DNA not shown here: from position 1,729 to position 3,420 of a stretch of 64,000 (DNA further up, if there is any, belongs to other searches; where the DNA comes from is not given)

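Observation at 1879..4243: Radical-SAM enzyme plus Gfo/Idh/MocA oxidoreductase cassette, tail-to-tail with LPS heptosyltransferase II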

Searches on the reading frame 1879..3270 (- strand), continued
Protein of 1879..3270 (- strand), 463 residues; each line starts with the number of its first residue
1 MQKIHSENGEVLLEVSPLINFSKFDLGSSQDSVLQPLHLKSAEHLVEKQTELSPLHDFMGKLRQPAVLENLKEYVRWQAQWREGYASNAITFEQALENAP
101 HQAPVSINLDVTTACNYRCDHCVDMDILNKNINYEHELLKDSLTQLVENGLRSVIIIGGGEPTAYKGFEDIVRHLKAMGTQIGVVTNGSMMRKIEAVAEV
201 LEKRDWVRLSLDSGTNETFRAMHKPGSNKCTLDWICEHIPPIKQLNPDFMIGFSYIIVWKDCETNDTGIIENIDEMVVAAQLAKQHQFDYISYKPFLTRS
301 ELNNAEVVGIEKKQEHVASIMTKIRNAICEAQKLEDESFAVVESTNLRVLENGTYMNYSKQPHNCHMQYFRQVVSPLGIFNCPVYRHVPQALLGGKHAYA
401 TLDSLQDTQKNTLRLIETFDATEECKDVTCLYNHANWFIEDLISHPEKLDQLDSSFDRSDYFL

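Call 74: search_protein_families(library=pfam, proteins=[L125:50-946:+, L125:968-2083:+, L125:2093-2830:+, L125:2808-3188:+, L125:3265-4920:+, L125:5054-6013:+, L125:7285-8448:+, L125:8554-10176:+, L125:10182-11834:+, L121:2873-3838:+], max_evalue=0.001)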
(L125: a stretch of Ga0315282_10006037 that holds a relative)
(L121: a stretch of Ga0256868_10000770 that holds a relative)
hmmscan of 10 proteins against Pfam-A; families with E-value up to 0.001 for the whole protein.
L125:50-946:+ (298 aa): 3 families
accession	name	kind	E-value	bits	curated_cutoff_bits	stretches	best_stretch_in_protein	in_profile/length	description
PF02894.22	GFO_IDH_MocA_C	-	4.8e-17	62.9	22.9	1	102-292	1-217/218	Oxidoreductase family, C-terminal alpha/beta domain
PF01408.29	GFO_IDH_MocA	-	1.5e-15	58.4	24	1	3-90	33-120/120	Oxidoreductase family, NAD-binding Rossmann fold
PF22725.1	GFO_IDH_MocA_C3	-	7.6e-12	45.8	27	1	100-206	3-123/124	GFO/IDH/MocA C-terminal domain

L125:968-2083:+ (371 aa): 2 families
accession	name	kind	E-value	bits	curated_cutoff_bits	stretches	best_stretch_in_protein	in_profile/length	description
PF01041.23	DegT_DnrJ_EryC1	-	1.2e-115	387.1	19.8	1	10-364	3-360/360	DegT/DnrJ/EryC1/StrS aminotransferase family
PF00155.27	Aminotran_1_2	-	4.6e-07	29.8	19.7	1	33-119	44-141/361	Aminotransferase class I and II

L125:2093-2830:+ (245 aa): 3 families
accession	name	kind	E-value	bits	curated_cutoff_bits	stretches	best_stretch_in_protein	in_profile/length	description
PF00535.33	Glycos_transf_2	-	1e-29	104.1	23.3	1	14-174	1-166/168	Glycosyl transferase family 2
PF13641.12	Glyco_tranf_2_3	-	1.5e-07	32.1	27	1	13-180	3-176/230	Glycosyltransferase like family 2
PF10111.15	Glyco_tranf_2_2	-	1e-06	28.9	27.3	1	14-105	1-92/276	Glycosyltransferase like family 2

L125:2808-3188:+ (126 aa): 1 family
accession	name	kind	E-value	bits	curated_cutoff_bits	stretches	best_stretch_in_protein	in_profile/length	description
PF07578.16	LAB_N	-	4e-31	107.4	26.7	1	41-110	2-71/71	Lipid A Biosynthesis N-terminal domain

L125:3265-4920:+ (551 aa): 2 families
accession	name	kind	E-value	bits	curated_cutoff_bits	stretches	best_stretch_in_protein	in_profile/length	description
PF02366.24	PMT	-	1.3e-23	84.3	22.7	1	16-241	5-232/245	Dolichyl-phosphate-mannose-protein mannosyltransferase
PF13231.12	PMT_2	-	5.3e-19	69.4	26.1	1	69-239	1-160/160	Dolichyl-phosphate-mannose-protein mannosyltransferase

L125:5054-6013:+ (319 aa): 1 family
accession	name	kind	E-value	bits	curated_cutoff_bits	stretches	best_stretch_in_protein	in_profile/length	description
PF01408.29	GFO_IDH_MocA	-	3e-19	70.3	24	1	4-112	1-98/120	Oxidoreductase family, NAD-binding Rossmann fold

L125:7285-8448:+ (387 aa): 6 families
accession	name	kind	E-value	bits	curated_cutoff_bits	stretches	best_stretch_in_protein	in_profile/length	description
PF00534.26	Glycos_transf_1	-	2.1e-24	86.4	26.4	1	192-358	4-171/172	Glycosyl transferases group 1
PF13692.12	Glyco_trans_1_4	-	7.1e-24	85.1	27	1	205-344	3-141/142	Glycosyl transferases group 1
PF13439.12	Glyco_transf_4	-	7.5e-16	59.1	28.5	1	20-183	9-170/170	Glycosyltransferase Family 4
PF13524.12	Glyco_trans_1_2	-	1.4e-09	38.5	25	1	296-373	66-142/144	Glycosyl transferase-like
PF13579.12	Glyco_trans_4_4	-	3.5e-09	37.6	29.7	1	14-141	2-123/158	Glycosyl transferase 4-like domain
PF13477.12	Glyco_trans_4_2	-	5.7e-05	23.7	23.4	1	19-123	13-104/139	Glycosyl transferase 4-like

L125:8554-10176:+ (540 aa): 4 families
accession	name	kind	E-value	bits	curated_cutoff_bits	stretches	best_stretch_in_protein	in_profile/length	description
PF06293.20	Kdo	-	2.5e-19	70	21.3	2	356-500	62-207/207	Lipopolysaccharide kinase (Kdo/WaaP) family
PF00069.31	Pkinase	-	9e-07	29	31.7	1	386-459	72-142/263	Protein kinase domain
PF03109.22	ABC1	-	3.5e-05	23.5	22.9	0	385-481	141-233/244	ABC1 atypical kinase-like domain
PF01163.29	RIO1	-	8.1e-05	22.7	22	0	88-187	55-149/187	RIO domain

L125:10182-11834:+ (550 aa): 2 families
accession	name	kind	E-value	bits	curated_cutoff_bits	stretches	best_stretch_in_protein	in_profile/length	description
PF02366.24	PMT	-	1.3e-24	87.5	22.7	1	25-240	14-234/245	Dolichyl-phosphate-mannose-protein mannosyltransferase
PF13231.12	PMT_2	-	1e-17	65.3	26.1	1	69-237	1-159/160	Dolichyl-phosphate-mannose-protein mannosyltransferase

L121:2873-3838:+ (321 aa): 5 families
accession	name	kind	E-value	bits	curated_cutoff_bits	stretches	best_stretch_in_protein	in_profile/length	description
PF00266.25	Aminotran_5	-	2e-59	201.9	21.5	1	5-309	56-370/371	Aminotransferase class-V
PF01041.23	DegT_DnrJ_EryC1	-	1.7e-11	44.4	19.8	1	25-130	51-152/360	DegT/DnrJ/EryC1/StrS aminotransferase family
PF01212.27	Beta_elim_lyase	-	1.1e-05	25.4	27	1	13-125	51-170/288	Beta-eliminating lyase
PF00155.27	Aminotran_1_2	-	1.8e-05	24.5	19.7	1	10-125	66-187/361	Aminotransferase class I and II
PF01053.26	Cys_Met_Meta_PP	-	5.2e-05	22.4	27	1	23-142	77-191/381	Cys/Met metabolism PLP-dependent enzyme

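Call 76: search_protein_families(library=ncbifam, proteins=[L094:2643-3998:+, L096:2904-3758:+, L094:5267-6229:+, L096:4956-6005:+, L089:7630-8418:+, L086:232-930:+, L093:2759-3760:+, L089:2080-3279:-, L089:1128-1988:-, L092:9516-10259:+], max_evalue=0.00001)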
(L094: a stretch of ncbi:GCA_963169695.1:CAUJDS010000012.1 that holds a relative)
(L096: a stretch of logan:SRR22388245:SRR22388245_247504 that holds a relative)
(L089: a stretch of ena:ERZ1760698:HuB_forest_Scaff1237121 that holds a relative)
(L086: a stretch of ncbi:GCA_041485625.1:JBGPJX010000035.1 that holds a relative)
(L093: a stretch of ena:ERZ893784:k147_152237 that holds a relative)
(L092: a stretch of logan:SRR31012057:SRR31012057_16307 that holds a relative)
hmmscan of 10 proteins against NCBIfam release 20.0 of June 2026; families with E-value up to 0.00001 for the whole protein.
L094:2643-3998:+ (451 aa): 69 families (the best 25 are shown)
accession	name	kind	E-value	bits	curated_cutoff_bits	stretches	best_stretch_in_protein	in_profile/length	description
NF005685.0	PRK07483.1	equivalog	5.5e-117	391.3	485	1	3-441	2-440/444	aspartate aminotransferase family protein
NF005375.0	PRK06917.1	equivalog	1.1e-115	386.9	535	1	4-445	5-445/448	aspartate aminotransferase family protein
TIGR00508.1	bioA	equivalog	1.2e-87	294.2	405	1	12-436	12-418/419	adenosylmethionine--8-amino-7-oxononanoate transaminase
NF005102.0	PRK06541.1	equivalog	1.7e-84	284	574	1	11-440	32-457/460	aspartate aminotransferase family protein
NF005447.0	PRK07036.1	equivalog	8.2e-83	278.6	618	1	11-447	33-463/468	aminotransferase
NF005682.0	PRK07480.1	subfamily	1.4e-82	277.8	510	1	15-442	37-455/459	aminotransferase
NF005683.0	PRK07481.1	subfamily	2.1e-82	277.5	575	1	15-440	30-451/453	hypothetical protein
NF004767.0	PRK06105.1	subfamily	7.6e-81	272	517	1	15-445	32-456/460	aminotransferase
NF004624.0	PRK05964.1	equivalog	4.2e-74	249.6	494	1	11-438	24-424/427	adenosylmethionine--8-amino-7-oxononanoate transaminase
NF005993.0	PRK08117.1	subfamily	1.6e-72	244.5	574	1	15-440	27-431/433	aspartate aminotransferase family protein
NF052567.1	OmAmTferAptACaul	equivalog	3.2e-71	240.3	500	1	15-439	20-431/431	omega-aminotransferase AptA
NF005684.0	PRK07482.1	subfamily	2.4e-70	237.4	687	1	14-445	33-461/464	hypothetical protein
NF005812.0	PRK07678.1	subfamily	1.3e-69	235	488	1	11-439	27-450/451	aminotransferase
NF049939.1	HyAminethphonNHLyPbfA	equivalog_domain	1.6e-69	234.5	525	1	16-438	46-441/442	(R)-1-hydroxy-2-aminoethylphosphonate ammonia-lyase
NF004426.0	PRK05769.1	equivalog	4.9e-69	233.2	552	1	13-438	35-439/441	acetyl ornithine aminotransferase family protein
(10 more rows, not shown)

L096:2904-3758:+ (284 aa): 69 families (the best 25 are shown)
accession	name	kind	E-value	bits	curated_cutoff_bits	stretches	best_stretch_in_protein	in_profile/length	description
NF005375.0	PRK06917.1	equivalog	1.8e-81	274.1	535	1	20-266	185-432/448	aspartate aminotransferase family protein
NF005685.0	PRK07483.1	equivalog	7e-81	272.3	485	1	20-265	184-430/444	aspartate aminotransferase family protein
NF004767.0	PRK06105.1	subfamily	3.8e-67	226.8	517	1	22-266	205-443/460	aminotransferase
NF005683.0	PRK07481.1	subfamily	3.9e-65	220.6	575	1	21-264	203-441/453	hypothetical protein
NF005682.0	PRK07480.1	subfamily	1.1e-64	218.9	510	1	20-265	207-444/459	aminotransferase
NF005684.0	PRK07482.1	subfamily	4.9e-63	213.3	687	1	21-265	206-447/464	hypothetical protein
NF005102.0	PRK06541.1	equivalog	1.6e-62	211.6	574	1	19-265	205-448/460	aspartate aminotransferase family protein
NF005447.0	PRK07036.1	equivalog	1.2e-58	198.9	618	1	22-266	209-448/468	aminotransferase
NF004625.0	PRK05965.1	subfamily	1e-54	186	729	1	20-264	200-439/460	hypothetical protein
NF004718.0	PRK06062.1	subfamily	1.5e-52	178.7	472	1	19-266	201-442/454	hypothetical protein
NF005993.0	PRK08117.1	subfamily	2.1e-52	178.2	574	1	32-266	204-423/433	aspartate aminotransferase family protein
NF005812.0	PRK07678.1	subfamily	1.4e-51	175.6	488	1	19-266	197-443/451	aminotransferase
TIGR00508.1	bioA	equivalog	2.1e-51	174.8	405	1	22-265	183-413/419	adenosylmethionine--8-amino-7-oxononanoate transaminase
NF049939.1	HyAminethphonNHLyPbfA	equivalog_domain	1.9e-50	171.6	525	1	29-266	213-435/442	(R)-1-hydroxy-2-aminoethylphosphonate ammonia-lyase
NF004426.0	PRK05769.1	equivalog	1.5e-48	165.7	552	1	24-266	208-433/441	acetyl ornithine aminotransferase family protein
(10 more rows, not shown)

L094:5267-6229:+ (320 aa): 0 families

L096:4956-6005:+ (349 aa): 6 families
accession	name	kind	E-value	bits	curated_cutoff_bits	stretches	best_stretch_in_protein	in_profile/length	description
TIGR02195.1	heptsyl_trn_II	equivalog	6.9e-21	74.7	134.6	1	61-343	10-282/339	lipopolysaccharide heptosyltransferase II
TIGR02193.1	heptsyl_trn_I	equivalog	1e-17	64.4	185.3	1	179-347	126-285/320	lipopolysaccharide heptosyltransferase I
NF008162.0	PRK10916.1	equivalog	2.3e-13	50.1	569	1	228-343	170-287/348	ADP-heptose--LPS heptosyltransferase RfaF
NF007742.0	PRK10422.1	equivalog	7.4e-10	38.2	467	1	48-346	3-291/352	lipopolysaccharide core heptosyltransferase RfaQ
TIGR02201.1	heptsyl_trn_III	equivalog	9.8e-08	31.4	170.2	1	53-347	2-290/344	putative lipopolysaccharide heptosyltransferase III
NF008204.0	PRK10964.1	equivalog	5.6e-07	29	437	0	209-344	150-280/322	lipopolysaccharide heptosyltransferase RfaC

L089:7630-8418:+ (262 aa): 6 families
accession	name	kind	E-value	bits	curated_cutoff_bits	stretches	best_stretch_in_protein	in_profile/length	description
NF007695.0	PRK10376.1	subfamily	1.3e-24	86.8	280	1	8-257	38-284/290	oxidoreductase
NF008377.0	PRK11172.1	equivalog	4.3e-11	42.5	327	1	81-256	77-247/267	2,5-didehydrogluconate reductase DkgB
NF049922.1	MethglyxlRedYdjG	equivalog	1.3e-10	40.8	550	1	4-150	30-188/326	NADH-dependent methylglyoxal reductase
NF008598.0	PRK11565.1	equivalog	7.3e-10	38.4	425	1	11-139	29-146/275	2,5-didehydrogluconate reductase DkgA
NF007388.0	PRK09912.1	subfamily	2.2e-08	33.4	448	1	12-137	45-174/346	L-glyceraldehyde 3-phosphate reductase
NF007912.0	PRK10625.1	equivalog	7.9e-06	25.5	415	0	7-103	27-134/346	NADP(H)-dependent aldo-keto reductase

L086:232-930:+ (232 aa): 47 families (the best 25 are shown)
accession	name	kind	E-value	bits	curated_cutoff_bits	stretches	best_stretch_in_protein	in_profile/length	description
NF005893.0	PRK07856.1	equivalog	5.6e-17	61.9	255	1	2-154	11-166/255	SDR family oxidoreductase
NF006074.0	PRK08220.1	equivalog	2.3e-14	53.6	312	1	2-155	10-164/251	2,3-dihydro-2,3-dihydroxybenzoate dehydrogenase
NF006073.0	PRK08219.1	equivalog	4.9e-13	49.3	218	1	2-151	5-155/227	SDR family oxidoreductase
NF004778.0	PRK06124.1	equivalog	2.1e-12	47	303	1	2-151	13-173/256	SDR family oxidoreductase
NF005594.0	PRK07326.1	equivalog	8.1e-12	45.2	271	1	2-199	8-217/237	SDR family oxidoreductase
NF005075.0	PRK06500.1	equivalog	1.3e-11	44.4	336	1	2-175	8-189/249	SDR family oxidoreductase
TIGR04316.1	dhbA_paeA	equivalog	8.3e-11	41.9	300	1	3-155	1-164/250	2,3-dihydro-2,3-dihydroxybenzoate dehydrogenase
NF009384.0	PRK12743.1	equivalog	1.3e-10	41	264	1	13-163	30-182/258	SDR family oxidoreductase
NF005449.0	PRK07041.1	equivalog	1.6e-10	41.3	257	1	3-176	10-185/240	SDR family oxidoreductase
NF006565.0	PRK09072.1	equivalog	2.7e-10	40.2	238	1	3-150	8-163/265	SDR family oxidoreductase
NF004823.0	PRK06179.1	subfamily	7.6e-10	38.7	310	1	2-160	7-166/271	oxidoreductase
NF004826.0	PRK06182.1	subfamily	1e-09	38.1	305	1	2-173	6-184/274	oxidoreductase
NF006119.0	PRK08264.1-5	subfamily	1.8e-09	37.4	249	1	2-173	8-178/233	SDR family oxidoreductase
NF005095.0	PRK06523.1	subfamily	1.9e-09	37.4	231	1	2-153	12-168/261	oxidoreductase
NF005559.1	PRK07231.1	subfamily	3e-09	36.7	215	1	2-152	6-167/249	glucose 1-dehydrogenase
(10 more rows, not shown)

L093:2759-3760:+ (333 aa): 6 families
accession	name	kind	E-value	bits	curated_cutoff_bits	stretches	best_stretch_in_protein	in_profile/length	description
TIGR02195.1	heptsyl_trn_II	equivalog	3.2e-32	112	134.6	1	159-330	170-338/339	lipopolysaccharide heptosyltransferase II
TIGR02201.1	heptsyl_trn_III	equivalog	3.2e-30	105.4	170.2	1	6-329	2-342/344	putative lipopolysaccharide heptosyltransferase III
NF007742.0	PRK10422.1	equivalog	3.2e-29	101.8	467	1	3-330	5-343/352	lipopolysaccharide core heptosyltransferase RfaQ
TIGR02193.1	heptsyl_trn_I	equivalog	2.3e-24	86.2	185.3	1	5-325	1-315/320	lipopolysaccharide heptosyltransferase I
NF008162.0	PRK10916.1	equivalog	5.5e-18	65.3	569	1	166-294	183-306/348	ADP-heptose--LPS heptosyltransferase RfaF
NF008204.0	PRK10964.1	equivalog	8.3e-13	48.1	437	1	6-297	3-303/322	lipopolysaccharide heptosyltransferase RfaC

L089:2080-3279:- (399 aa): 8 families
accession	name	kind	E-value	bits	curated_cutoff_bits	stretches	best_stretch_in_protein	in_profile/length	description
TIGR04181.1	NHT_00031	hypoth_equivalog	2.9e-62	210.6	420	1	38-346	15-339/359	LegC family aminotransferase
TIGR03588.1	PseC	equivalog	3.7e-57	194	423.5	1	53-355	28-348/380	UDP-4-amino-4,6-dideoxy-N-acetyl-beta-L-altrosamine transaminase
TIGR04427.1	PLP_DesI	equivalog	5e-54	183.9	650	1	8-384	4-374/390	dTDP-4-dehydro-6-deoxyglucose aminotransferase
NF008658.2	PRK11658.1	equivalog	4.7e-48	163.7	631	1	39-306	20-293/379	UDP-4-amino-4-deoxy-L-arabinose aminotransferase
NF008687.0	PRK11706.1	equivalog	1.6e-39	135.7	375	1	53-234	29-209/375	dTDP-4-amino-4,6-dideoxygalactose transaminase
NF011936.0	PRK15407.1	equivalog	3.9e-38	131.3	423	1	43-234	53-251/440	lipopolysaccharide biosynthesis protein RfbH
TIGR02379.1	ECA_wecE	subfamily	4.1e-32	111.4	434.85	1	53-221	29-197/376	dTDP-4-amino-4,6-dideoxy-D-glucose transaminase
NF005732.0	PRK07550.1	equivalog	7.9e-06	25.2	366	0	68-177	87-205/389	aminotransferase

L089:1128-1988:- (286 aa): 26 families (the best 25 are shown)
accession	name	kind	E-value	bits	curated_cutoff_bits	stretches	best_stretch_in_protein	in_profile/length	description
TIGR03621.1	F420_MSMEG_2516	subfamily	1.4e-62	211.5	213.15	1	2-283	20-294/295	TIGR03621 family F420-dependent LLM class oxidoreductase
TIGR03619.1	F420_Rv2161c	subfamily_domain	7.3e-30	104.4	166.9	1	25-225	47-232/247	TIGR03619 family F420-dependent LLM class oxidoreductase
TIGR03560.1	F420_Rv1855c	subfamily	1.2e-29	103.8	231.4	1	2-166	19-197/227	TIGR03560 family F420-dependent LLM class oxidoreductase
TIGR03555.1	F420_mer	equivalog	3e-17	63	348.7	1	5-165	21-178/325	5,10-methylenetetrahydromethanopterin reductase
TIGR03564.1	F420_MSMEG_4879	subfamily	9e-17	61.6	234.25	1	2-158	5-158/265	TIGR03564 family F420-dependent LLM class oxidoreductase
NF002619.0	PRK02271.1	equivalog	2.6e-16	59.8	276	1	2-165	20-179/329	5,10-methylenetetrahydromethanopterin reductase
TIGR04021.1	LLM_DMSO2_sfnG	equivalog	1.6e-15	57.3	382.95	1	34-162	73-202/350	dimethylsulfone monooxygenase SfnG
TIGR03557.1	F420_G6P_family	subfamily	1.9e-15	56.8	210.4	1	17-161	34-186/316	TIGR03557 family F420-dependent LLM class oxidoreductase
TIGR03857.1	F420_MSMEG_2249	hypoth_equivalog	9.7e-15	54.6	218.4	1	2-168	20-182/329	TIGR03857 family LLM class F420-dependent oxidoreductase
TIGR03554.1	F420_G6P_DH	equivalog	1.2e-13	50.8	420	1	25-153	53-183/331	glucose-6-phosphate dehydrogenase (coenzyme-F420)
TIGR03885.1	flavin_revert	hypoth_equivalog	5.2e-12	45.6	398.7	1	5-124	22-147/315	TIGR03885 family FMN-dependent LLM class oxidoreductase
TIGR03559.1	F420_Rv3520c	subfamily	3e-11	43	335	1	3-125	20-139/325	LLM class F420-dependent oxidoreductase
TIGR04024.1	F420_NP1902A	hypoth_equivalog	5.8e-11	41.7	345.4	1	2-158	21-174/330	TIGR04024 family LLM class F420-dependent oxidoreductase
TIGR03841.1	F420_Rv3093c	subfamily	1.6e-10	40.9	213.65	1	2-175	16-186/298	LLM class F420-dependent oxidoreductase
TIGR03856.1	F420_MSMEG_2906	subfamily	3.9e-10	39.7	243.7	1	29-108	58-137/249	LLM class F420-dependent oxidoreductase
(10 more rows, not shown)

L092:9516-10259:+ (247 aa): 2 families
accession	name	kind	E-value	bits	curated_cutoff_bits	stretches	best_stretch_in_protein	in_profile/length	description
NF033391.2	lipid_A_LpxO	equivalog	2.2e-21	76.2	500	1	106-207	122-222/297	lipid A hydroxylase LpxO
NF052565.1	OrnLipAcylHsRhiz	equivalog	1.9e-16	60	450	1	108-210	115-217/259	ornithine lipid ester-linked acyl 2-hydroxylase OlsC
